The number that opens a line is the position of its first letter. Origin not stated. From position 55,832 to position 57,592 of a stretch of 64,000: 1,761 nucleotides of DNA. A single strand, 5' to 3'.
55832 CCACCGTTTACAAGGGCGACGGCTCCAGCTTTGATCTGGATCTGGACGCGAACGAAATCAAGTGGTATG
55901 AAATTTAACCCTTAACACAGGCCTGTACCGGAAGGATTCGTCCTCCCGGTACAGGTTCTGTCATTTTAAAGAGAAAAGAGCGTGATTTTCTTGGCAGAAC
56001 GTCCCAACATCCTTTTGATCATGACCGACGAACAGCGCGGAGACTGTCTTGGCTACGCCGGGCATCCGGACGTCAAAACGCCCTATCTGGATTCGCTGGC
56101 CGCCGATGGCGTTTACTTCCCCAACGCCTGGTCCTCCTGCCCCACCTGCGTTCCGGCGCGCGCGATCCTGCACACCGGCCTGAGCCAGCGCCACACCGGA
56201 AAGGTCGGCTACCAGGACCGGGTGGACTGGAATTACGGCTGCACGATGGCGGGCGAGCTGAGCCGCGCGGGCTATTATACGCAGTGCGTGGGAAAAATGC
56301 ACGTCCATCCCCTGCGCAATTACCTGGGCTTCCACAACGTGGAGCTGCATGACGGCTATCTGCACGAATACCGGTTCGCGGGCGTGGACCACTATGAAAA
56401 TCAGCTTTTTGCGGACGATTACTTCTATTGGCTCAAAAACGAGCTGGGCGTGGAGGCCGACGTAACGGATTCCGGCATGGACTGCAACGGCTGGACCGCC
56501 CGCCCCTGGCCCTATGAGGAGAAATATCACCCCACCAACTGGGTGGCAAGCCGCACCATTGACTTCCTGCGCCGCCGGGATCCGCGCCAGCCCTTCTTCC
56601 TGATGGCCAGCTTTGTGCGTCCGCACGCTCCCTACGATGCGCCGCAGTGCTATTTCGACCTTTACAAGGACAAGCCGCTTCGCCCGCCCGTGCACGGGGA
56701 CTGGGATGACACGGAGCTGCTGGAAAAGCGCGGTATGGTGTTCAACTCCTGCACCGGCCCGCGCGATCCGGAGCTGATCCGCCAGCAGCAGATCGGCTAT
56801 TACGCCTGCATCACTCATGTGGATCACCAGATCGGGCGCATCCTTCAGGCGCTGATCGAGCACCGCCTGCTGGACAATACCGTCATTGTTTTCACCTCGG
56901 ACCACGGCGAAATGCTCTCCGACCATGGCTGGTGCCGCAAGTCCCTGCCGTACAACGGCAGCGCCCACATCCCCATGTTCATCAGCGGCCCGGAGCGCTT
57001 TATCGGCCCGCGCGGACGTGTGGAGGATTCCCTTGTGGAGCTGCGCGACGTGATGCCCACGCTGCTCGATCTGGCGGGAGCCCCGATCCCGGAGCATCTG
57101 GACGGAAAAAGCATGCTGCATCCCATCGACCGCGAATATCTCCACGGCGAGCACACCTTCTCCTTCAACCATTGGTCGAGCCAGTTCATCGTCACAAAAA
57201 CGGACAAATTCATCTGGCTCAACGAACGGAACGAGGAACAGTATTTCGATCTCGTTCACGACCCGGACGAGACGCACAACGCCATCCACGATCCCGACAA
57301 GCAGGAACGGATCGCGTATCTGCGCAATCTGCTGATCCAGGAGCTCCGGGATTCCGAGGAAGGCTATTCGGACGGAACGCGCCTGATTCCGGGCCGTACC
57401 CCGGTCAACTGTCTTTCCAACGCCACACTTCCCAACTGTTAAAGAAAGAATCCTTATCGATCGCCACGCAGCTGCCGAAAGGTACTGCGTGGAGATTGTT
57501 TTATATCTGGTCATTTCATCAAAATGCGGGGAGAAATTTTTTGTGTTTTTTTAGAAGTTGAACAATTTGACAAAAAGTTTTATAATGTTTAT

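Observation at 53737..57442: Cytoplasmic Cys-type sulfatase wedged into a GH112 galacto-N-biose/lacto-N-biose phosphorylase locus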

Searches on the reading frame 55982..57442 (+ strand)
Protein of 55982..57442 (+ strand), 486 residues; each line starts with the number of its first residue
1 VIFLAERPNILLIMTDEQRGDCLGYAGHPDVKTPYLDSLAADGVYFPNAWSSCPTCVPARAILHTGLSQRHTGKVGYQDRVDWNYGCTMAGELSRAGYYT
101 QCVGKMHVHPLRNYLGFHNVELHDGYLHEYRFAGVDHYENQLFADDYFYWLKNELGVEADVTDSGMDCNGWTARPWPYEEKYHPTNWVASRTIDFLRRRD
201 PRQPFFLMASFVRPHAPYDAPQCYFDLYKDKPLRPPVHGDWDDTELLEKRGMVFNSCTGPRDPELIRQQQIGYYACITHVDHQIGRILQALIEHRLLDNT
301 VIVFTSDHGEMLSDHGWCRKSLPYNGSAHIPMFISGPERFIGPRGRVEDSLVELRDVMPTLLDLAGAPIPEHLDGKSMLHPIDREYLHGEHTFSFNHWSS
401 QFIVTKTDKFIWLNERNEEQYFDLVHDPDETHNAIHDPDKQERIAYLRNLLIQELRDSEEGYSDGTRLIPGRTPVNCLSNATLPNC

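Call 4: search_protein_families(library=pfam, proteins=[window:55982-57442:+])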
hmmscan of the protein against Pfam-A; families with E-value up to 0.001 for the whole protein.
window:55982-57442:+ (486 aa): 4 families
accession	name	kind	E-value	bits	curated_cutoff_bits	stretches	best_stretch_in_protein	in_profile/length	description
PF00884.28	Sulfatase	-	1.5e-46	159.5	25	1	8-367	1-301/301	Sulfatase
PF16347.10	SGSH_C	-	8.9e-15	55.6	29.3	1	314-453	2-150/154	N-sulphoglucosamine sulphohydrolase, C-terminal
PF01663.27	Phosphodiest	-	5.2e-07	30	23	1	273-309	184-220/342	Type I phosphodiesterase / nucleotide pyrophosphatase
PF02995.22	DUF229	-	0.00056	19.2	25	1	273-310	306-343/496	Protein of unknown function (DUF229)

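Call 5: search_solved_structures(query=window:55982-57442:+, max_evalue=0.00001, show_alignments=2)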
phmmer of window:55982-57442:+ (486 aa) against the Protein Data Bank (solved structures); distinct sequences matched with E-value up to 0.00001: 81 (the best 60 are shown).
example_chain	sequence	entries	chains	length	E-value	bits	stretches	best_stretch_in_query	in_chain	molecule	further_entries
9koq_A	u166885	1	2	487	2.7e-116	392.7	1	6-469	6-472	Sulfatase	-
7oz8_AAA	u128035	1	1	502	1.5e-89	304.4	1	6-472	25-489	Choline-sulfatase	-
2qzu_A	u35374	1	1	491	2.1e-41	145.6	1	7-433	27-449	Putative sulfatase yidJ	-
6hr5_A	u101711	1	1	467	4.9e-39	137.8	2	180-451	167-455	Alpha-L-rhamnosidase/sulfatase (GH78)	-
4uph_A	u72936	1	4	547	6.3e-38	134.1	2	6-228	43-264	SULFATASE (SULFURIC ESTER HYDROLASE) PROTEIN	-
9ihk_D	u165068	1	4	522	6.8e-38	134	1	4-456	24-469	Sulfatase_S1_30A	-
4upi_A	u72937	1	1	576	7.3e-38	133.9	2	173-382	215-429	SULFATASE FAMILY PROTEIN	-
6fny_A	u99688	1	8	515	1.9e-37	132.5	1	7-438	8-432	Choline-sulfatase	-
7pth_A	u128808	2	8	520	2.5e-36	128.8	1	6-438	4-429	Choline sulfatase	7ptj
6g5z_A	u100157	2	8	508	3.5e-36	128.3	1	7-438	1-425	Choline-sulfatase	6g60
2vqr_A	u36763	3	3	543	6.3e-33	117.6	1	7-439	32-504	PUTATIVE SULFATASE | Multifunctional alkaline phosphatase superfamily protein pRL90232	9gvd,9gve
2w8s_A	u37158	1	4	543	8.6e-33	117.1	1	7-380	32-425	PHOSPHONATE MONOESTER HYDROLASE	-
7p24_AAA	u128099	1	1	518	9.6e-33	117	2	272-472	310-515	Mucin-desulfating sulfatase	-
6hhm_A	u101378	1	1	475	1.3e-31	113.2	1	189-385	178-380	Arylsulfatase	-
4upl_A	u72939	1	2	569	6e-31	111.1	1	9-389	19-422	SULFATASE FAMILY PROTEIN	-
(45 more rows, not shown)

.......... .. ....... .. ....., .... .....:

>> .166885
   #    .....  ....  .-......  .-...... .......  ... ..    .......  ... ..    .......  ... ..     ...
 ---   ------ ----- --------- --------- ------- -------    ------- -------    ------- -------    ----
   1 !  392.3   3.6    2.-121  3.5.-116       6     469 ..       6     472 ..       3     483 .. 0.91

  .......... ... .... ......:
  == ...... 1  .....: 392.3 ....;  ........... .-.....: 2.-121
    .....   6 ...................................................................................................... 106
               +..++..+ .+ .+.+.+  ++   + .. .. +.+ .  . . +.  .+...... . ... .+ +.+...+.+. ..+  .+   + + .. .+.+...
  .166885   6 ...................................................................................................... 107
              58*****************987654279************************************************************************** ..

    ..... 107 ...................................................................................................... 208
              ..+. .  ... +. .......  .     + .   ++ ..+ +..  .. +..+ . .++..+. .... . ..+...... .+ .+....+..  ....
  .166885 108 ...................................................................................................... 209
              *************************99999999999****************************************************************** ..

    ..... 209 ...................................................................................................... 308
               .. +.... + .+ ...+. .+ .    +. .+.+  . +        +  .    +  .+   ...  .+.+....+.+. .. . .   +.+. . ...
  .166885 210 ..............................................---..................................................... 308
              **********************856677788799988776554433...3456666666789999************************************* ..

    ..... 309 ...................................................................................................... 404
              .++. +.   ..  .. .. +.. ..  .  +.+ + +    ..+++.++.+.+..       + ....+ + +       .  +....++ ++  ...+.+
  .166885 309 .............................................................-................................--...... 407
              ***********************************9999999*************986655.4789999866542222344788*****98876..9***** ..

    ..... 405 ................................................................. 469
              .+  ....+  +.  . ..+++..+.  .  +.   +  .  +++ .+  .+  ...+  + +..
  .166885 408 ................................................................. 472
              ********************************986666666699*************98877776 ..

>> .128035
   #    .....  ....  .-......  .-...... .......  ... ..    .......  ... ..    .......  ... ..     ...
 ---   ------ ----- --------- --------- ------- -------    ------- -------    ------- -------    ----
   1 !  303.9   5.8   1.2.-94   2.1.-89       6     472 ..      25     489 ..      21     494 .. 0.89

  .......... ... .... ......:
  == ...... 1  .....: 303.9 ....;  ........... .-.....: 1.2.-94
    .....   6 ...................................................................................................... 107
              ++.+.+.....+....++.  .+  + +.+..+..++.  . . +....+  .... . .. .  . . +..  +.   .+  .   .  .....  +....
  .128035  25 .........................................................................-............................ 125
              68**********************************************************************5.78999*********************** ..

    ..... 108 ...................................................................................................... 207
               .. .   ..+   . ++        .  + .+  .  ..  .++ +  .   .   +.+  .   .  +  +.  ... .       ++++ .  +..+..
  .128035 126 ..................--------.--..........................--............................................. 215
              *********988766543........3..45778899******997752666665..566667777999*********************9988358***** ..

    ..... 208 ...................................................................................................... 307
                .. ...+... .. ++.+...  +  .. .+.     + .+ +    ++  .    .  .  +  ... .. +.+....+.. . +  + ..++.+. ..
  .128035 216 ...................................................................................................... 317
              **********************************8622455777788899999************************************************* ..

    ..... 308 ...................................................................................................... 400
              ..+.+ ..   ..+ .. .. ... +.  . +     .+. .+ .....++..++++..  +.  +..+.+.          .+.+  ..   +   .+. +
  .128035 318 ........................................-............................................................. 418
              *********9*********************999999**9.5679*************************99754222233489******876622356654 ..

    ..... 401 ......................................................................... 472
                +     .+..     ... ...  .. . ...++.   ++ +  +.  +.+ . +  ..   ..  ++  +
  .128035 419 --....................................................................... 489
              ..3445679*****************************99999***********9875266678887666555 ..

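Call 7: search_protein_families(library=ncbifam, proteins=[window:55982-57442:+])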
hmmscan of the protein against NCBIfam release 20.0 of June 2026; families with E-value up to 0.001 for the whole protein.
window:55982-57442:+ (486 aa): 8 families
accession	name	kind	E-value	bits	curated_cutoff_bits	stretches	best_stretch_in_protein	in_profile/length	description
NF010322.0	PRK13759.1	equivalog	1.3e-183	610.9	481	1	6-480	5-482/486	arylsulfatase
NF052527.1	Mn_arylsulf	exception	8e-133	443.8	850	1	7-468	1-465/479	manganese-dependent arylsulfatase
TIGR03417.1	chol_sulfatase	equivalog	2.4e-59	201.6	433.45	1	7-449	2-434/500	choline-sulfatase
NF045661.1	HdlasePehA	equivalog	7.9e-54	183.1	900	1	7-394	2-411/506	phosphoric/sulfuric ester hydrolase PehA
NF038282.1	LapC_YejM_PbgA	exception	8e-07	27.7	825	1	268-363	409-498/584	LPS biosynthesis-modulating metalloenzyme YejM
NF053859.1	polymyxin_MCR13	exception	4.5e-05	22.5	1250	1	269-341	411-488/541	MCR-13 family phosphoethanolamine--lipid A transferase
NF008619.0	PRK11598.1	equivalog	0.00023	19.8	660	1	273-333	421-485/546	phosphoethanolamine transferase EptA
NF033862.2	polymyxin_MCR10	exception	0.00076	18.3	1250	0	268-334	409-481/539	MCR-10 family phosphoethanolamine--lipid A transferase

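Call 8: find_homologous_proteins(query=window:55982-57442:+, max_evalue=1e-20)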
Query window:55982-57442:+ (486 aa): 4811 proteins with E <= 1e-20 among 8000 candidates; the best 120 are listed.
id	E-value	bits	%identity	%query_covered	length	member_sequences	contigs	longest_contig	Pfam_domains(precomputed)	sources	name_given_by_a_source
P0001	0.0e+0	1085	90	100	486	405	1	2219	PF01663.28,PF16347.11,PF00884.29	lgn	-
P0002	1.7e-292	989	84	99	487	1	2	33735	PF01663.28,PF16347.11,PF00884.29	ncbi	-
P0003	4.0e-290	981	83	99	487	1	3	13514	PF01663.28,PF16347.11,PF00884.29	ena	-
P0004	4.1e-287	971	82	99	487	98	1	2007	PF01663.28,PF16347.11,PF00884.29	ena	-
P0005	2.3e-274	929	79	99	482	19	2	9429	PF01663.28,PF16347.11,PF00884.29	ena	-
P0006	3.6e-270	915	78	99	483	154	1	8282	PF01663.28,PF16347.11,PF00884.29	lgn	-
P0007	5.3e-269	912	77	99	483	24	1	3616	PF01663.28,PF16347.11,PF00884.29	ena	-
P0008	6.9e-263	891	77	99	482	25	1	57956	PF01663.28,PF16347.11,PF00884.29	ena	-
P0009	4.6e-262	889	77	99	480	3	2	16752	PF01663.28,PF16347.11,PF00884.29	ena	-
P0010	8.7e-259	878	75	99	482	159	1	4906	PF02995.23,PF01663.28,PF16347.11,PF00884.29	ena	-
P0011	4.5e-257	872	74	99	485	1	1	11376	PF01663.28,PF16347.11,PF00884.29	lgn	-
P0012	1.8e-251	854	73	99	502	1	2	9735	PF01663.28,PF16347.11,PF00884.29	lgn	-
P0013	2.4e-250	850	73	99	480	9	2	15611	PF01663.28,PF16347.11,PF00884.29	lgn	-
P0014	6.5e-250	849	73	99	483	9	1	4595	PF01663.28,PF16347.11,PF00884.29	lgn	-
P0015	4.6e-248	842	72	99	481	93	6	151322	PF01663.28,PF16347.11,PF00884.29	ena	-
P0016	1.4e-247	841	72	99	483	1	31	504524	PF01663.28,PF16347.11,PF00884.29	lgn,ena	-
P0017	2.7e-246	837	70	99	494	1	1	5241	PF01663.28,PF16347.11,PF00884.29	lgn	-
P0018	2.2e-245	834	71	99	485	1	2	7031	PF02995.23,PF01663.28,PF16347.11,PF00884.29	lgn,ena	-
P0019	3.0e-245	833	71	99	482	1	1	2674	PF02995.23,PF01663.28,PF16347.11,PF00884.29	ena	-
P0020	3.3e-245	833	72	98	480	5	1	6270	PF01663.28,PF16347.11,PF00884.29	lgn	-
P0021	6.3e-245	832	71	99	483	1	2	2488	PF01663.28,PF16347.11,PF00884.29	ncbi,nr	ncbi:MAG: arylsulfatase [Clostridiales bacterium]|nr:arylsulfatase [Clostridiales bacterium]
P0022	1.2e-243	828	71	99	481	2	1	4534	PF02995.23,PF01663.28,PF16347.11,PF00884.29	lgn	-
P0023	9.0e-243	825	70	99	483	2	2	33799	PF01663.28,PF16347.11,PF00884.29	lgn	-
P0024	2.4e-242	824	69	99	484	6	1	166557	PF02995.23,PF01663.28,PF16347.11,PF00884.29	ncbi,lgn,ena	-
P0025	3.8e-242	823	69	98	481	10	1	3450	PF01663.28,PF16347.11,PF00884.29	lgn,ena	-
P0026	5.4e-242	822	68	99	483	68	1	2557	PF01663.28,PF16347.11,PF00884.29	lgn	-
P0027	6.1e-242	822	71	98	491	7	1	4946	PF01663.28,PF16347.11,PF00884.29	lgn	-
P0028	6.2e-242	822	72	99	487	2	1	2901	PF01663.28,PF16347.11,PF00884.29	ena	-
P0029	6.6e-242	822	70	99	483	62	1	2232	PF01663.28,PF16347.11,PF00884.29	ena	-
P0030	1.1e-241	821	71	98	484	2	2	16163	PF01663.28,PF16347.11,PF00884.29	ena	-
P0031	1.1e-241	821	70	99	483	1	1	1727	PF01663.28,PF16347.11,PF00884.29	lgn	-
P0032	2.2e-241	820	68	99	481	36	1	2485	PF02995.23,PF01663.28,PF16347.11,PF00884.29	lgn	-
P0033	2.6e-241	820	71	97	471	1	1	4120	PF02995.23,PF01663.28,PF16347.11,PF00884.29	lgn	-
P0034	6.4e-241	819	70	99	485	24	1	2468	PF01663.28,PF16347.11,PF00884.29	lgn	-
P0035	2.5e-240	817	71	98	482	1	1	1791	PF01663.28,PF16347.11,PF00884.29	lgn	-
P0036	2.0e-239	814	71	98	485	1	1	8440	PF01663.28,PF16347.11,PF00884.29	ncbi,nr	ncbi:MAG: arylsulfatase [Gemmiger sp.]|nr:arylsulfatase [Gemmiger sp.]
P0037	4.7e-238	809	69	99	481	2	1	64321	PF02995.23,PF01663.28,PF16347.11,PF00884.29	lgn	-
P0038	2.2e-237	807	69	99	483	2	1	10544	PF02995.23,PF01663.28,PF16347.11,PF00884.29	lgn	-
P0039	1.4e-235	801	70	99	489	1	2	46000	PF01663.28,PF16347.11,PF00884.29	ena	-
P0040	2.2e-235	801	71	98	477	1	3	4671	PF01663.28,PF16347.11,PF00884.29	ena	-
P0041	2.5e-235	800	68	99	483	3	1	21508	PF01663.28,PF16347.11,PF00884.29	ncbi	ncbi:MAG: arylsulfatase [Ruthenibacterium sp.]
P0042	4.6e-235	800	68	99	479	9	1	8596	PF02995.23,PF01663.28,PF16347.11,PF00884.29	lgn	-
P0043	6.6e-235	799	69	99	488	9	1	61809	PF01663.28,PF16347.11,PF00884.29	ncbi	-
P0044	1.1e-234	798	70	97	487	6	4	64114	PF01663.28,PF16347.11,PF00884.29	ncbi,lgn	ncbi:MAG: arylsulfatase [Clostridia bacterium]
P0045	1.2e-234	798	67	98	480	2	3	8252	PF02995.23,PF01663.28,PF16347.11,PF00884.29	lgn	-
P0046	1.4e-233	795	69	98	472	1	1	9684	PF01663.28,PF16347.11,PF00884.29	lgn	-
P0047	2.1e-233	794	69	99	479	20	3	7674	PF01663.28,PF16347.11,PF00884.29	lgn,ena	-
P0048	1.3e-232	791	69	99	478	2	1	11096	PF02995.23,PF01663.28,PF16347.11,PF00884.29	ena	-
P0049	4.0e-232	790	68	97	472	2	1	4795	PF01663.28,PF16347.11,PF00884.29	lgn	-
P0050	1.1e-229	782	67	99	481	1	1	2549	PF01663.28,PF16347.11,PF00884.29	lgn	-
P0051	3.5e-229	780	68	99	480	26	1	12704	PF01663.28,PF16347.11,PF00884.29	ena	-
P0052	1.2e-228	778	68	98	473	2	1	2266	PF01663.28,PF16347.11,PF00884.29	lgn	-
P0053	2.1e-227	774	66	99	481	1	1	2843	PF01663.28,PF16347.11,PF00884.29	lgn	-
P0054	2.4e-226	771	66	96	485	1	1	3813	PF02995.23,PF01663.28,PF16347.11,PF00884.29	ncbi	-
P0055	1.8e-225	768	66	99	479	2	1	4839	PF01663.28,PF16347.11,PF00884.29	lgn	-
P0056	1.8e-225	768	67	98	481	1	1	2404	PF01663.28,PF16347.11,PF00884.29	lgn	-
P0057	1.3e-224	765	68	99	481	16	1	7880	PF01663.28,PF16347.11,PF00884.29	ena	-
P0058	3.3e-223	760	68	99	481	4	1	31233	PF01663.28,PF16347.11,PF00884.29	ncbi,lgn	-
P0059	3.9e-223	760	67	98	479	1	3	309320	PF01663.28,PF16347.11,PF00884.29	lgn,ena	-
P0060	6.8e-222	756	65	98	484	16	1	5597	PF01663.28,PF16347.11,PF00884.29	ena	-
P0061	1.9e-221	755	66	100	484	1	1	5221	PF01663.28,PF16347.11,PF00884.29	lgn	-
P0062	8.6e-220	749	66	96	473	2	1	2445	PF01663.28,PF16347.11,PF00884.29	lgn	-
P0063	8.7e-220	749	67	98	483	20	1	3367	PF01663.28,PF16347.11,PF00884.29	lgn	-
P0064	2.8e-219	747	64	98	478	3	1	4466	PF01663.28,PF16347.11,PF00884.29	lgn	-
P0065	4.8e-219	747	66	98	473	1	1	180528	PF01663.28,PF16347.11,PF00884.29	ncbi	ncbi:MAG: arylsulfatase [Lachnospiraceae bacterium]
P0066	1.4e-218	745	65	98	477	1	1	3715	PF01663.28,PF16347.11,PF00884.29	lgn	-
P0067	2.8e-218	744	65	99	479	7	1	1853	PF02995.23,PF01663.28,PF16347.11,PF00884.29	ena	-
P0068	5.2e-218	743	64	98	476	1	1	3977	PF01663.28,PF16347.11,PF00884.29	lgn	-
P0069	5.3e-218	743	66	97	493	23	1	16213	PF01663.28,PF16347.11,PF00884.29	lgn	-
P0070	1.8e-217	741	64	98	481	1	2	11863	PF01663.28,PF16347.11,PF00884.29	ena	-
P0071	3.9e-217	740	66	98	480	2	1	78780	PF01663.28,PF00884.29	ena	-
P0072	1.3e-216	739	65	98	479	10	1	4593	PF16347.11,PF00884.29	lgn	-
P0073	1.6e-216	738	64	99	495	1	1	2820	PF02995.23,PF01663.28,PF16347.11,PF00884.29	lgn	-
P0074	2.6e-216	738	66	99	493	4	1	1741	PF01663.28,PF16347.11,PF00884.29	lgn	-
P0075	2.8e-216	738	66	98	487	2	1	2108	PF01663.28,PF16347.11,PF00884.29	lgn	-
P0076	2.8e-216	738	65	98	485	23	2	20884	PF01663.28,PF16347.11,PF00884.29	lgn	-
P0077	5.2e-216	737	65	99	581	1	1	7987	PF02995.23,PF01663.28,PF16347.11,PF00884.29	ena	-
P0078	1.1e-215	736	64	99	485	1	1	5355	PF01663.28,PF16347.11,PF00884.29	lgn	-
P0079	1.5e-215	735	65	98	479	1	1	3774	PF01663.28,PF00884.29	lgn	-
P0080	2.4e-215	735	65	98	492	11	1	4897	PF01663.28,PF16347.11,PF00884.29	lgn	-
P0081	3.5e-215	734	66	97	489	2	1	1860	PF01663.28,PF16347.11,PF00884.29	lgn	-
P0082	4.8e-215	733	65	98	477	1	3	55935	PF01663.28,PF00884.29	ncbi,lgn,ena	-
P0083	6.9e-215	733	65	98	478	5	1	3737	PF02995.23,PF16347.11,PF00884.29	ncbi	ncbi:MAG: arylsulfatase [Lachnospiraceae bacterium]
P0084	6.9e-215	733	63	99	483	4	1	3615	PF02995.23,PF01663.28,PF16347.11,PF00884.29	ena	-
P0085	8.6e-215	733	65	98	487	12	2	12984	PF01663.28,PF16347.11,PF00884.29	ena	-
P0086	1.1e-214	732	64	98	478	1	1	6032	PF02995.23,PF01663.28,PF16347.11,PF00884.29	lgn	-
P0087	1.3e-214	732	64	98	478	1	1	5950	PF02995.23,PF01663.28,PF16347.11,PF00884.29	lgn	-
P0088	1.8e-214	732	65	98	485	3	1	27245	PF01663.28,PF16347.11,PF00884.29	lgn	-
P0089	2.9e-214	731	64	97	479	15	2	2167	PF02995.23,PF01663.28,PF16347.11,PF00884.29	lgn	-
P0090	3.7e-214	731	64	98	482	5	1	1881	PF02995.23,PF01663.28,PF16347.11,PF00884.29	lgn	-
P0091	3.8e-214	731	65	97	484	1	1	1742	PF01663.28,PF16347.11,PF00884.29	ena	-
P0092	4.4e-214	730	64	97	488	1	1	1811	PF02995.23,PF01663.28,PF16347.11,PF00884.29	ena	-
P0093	8.2e-214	729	65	98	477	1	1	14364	PF02995.23,PF01663.28,PF16347.11,PF00884.29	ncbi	-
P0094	9.3e-214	729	64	98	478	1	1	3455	PF02995.23,PF01663.28,PF16347.11,PF00884.29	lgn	-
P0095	9.4e-214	729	64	97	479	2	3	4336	PF02995.23,PF01663.28,PF16347.11,PF00884.29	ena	-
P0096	1.4e-213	729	63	98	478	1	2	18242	PF02995.23,PF01663.28,PF16347.11,PF00884.29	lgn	-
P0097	2.4e-213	728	63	98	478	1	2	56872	PF01663.28,PF16347.11,PF00884.29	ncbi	-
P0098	2.6e-213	728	64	97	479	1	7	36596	PF02995.23,PF01663.28,PF16347.11,PF00884.29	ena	-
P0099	3.3e-213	727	65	98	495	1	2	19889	PF01663.28,PF16347.11,PF00884.29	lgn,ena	-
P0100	5.2e-213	727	64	98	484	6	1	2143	PF01663.28,PF16347.11,PF00884.29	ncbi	ncbi:MAG: arylsulfatase [Hungatella sp.]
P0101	5.4e-213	727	64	98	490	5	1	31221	PF01663.28,PF16347.11,PF00884.29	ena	-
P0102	7.1e-213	726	64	98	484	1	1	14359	PF01663.28,PF16347.11,PF00884.29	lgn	-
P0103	7.7e-213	726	63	99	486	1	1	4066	PF01663.28,PF16347.11,PF00884.29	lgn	-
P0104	8.5e-213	726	66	96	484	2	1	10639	PF01663.28,PF16347.11,PF00884.29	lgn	-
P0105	8.6e-213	726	62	98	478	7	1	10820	PF02995.23,PF01663.28,PF16347.11,PF00884.29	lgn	-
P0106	8.8e-213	726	63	98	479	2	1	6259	PF01663.28,PF16347.11,PF00884.29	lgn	-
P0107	1.1e-212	726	63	98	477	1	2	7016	PF01663.28,PF16347.11,PF00884.29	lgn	-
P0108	1.3e-212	725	65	97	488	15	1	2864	PF01663.28,PF16347.11,PF00884.29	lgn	-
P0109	1.9e-212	725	64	98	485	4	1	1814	PF01663.28,PF16347.11,PF00884.29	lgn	-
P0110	2.7e-212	724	63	98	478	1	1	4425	PF02995.23,PF01663.28,PF16347.11,PF00884.29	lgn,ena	-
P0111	2.7e-212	724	64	98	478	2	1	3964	PF02995.23,PF01663.28,PF16347.11,PF00884.29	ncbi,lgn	-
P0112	3.0e-212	724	65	98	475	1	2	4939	PF01663.28,PF16347.11,PF00884.29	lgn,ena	-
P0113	3.0e-212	724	64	97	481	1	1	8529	PF01663.28,PF16347.11,PF00884.29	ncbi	-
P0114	3.2e-212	724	64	98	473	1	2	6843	PF01663.28,PF16347.11,PF00884.29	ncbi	ncbi:MAG: arylsulfatase [Lachnospiraceae bacterium]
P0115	3.8e-212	724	64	98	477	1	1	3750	PF02995.23,PF01663.28,PF16347.11,PF00884.29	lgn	-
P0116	3.9e-212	724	64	98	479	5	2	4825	PF01663.28,PF16347.11,PF00884.29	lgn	-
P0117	7.6e-212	723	64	98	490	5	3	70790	PF01663.28,PF16347.11,PF00884.29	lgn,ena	-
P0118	9.4e-212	723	63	98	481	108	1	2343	PF01663.28,PF16347.11,PF00884.29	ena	-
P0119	1.0e-211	723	64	96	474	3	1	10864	PF01663.28,PF16347.11,PF00884.29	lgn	-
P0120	2.1e-211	721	64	97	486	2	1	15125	PF01663.28,PF16347.11,PF00884.29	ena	-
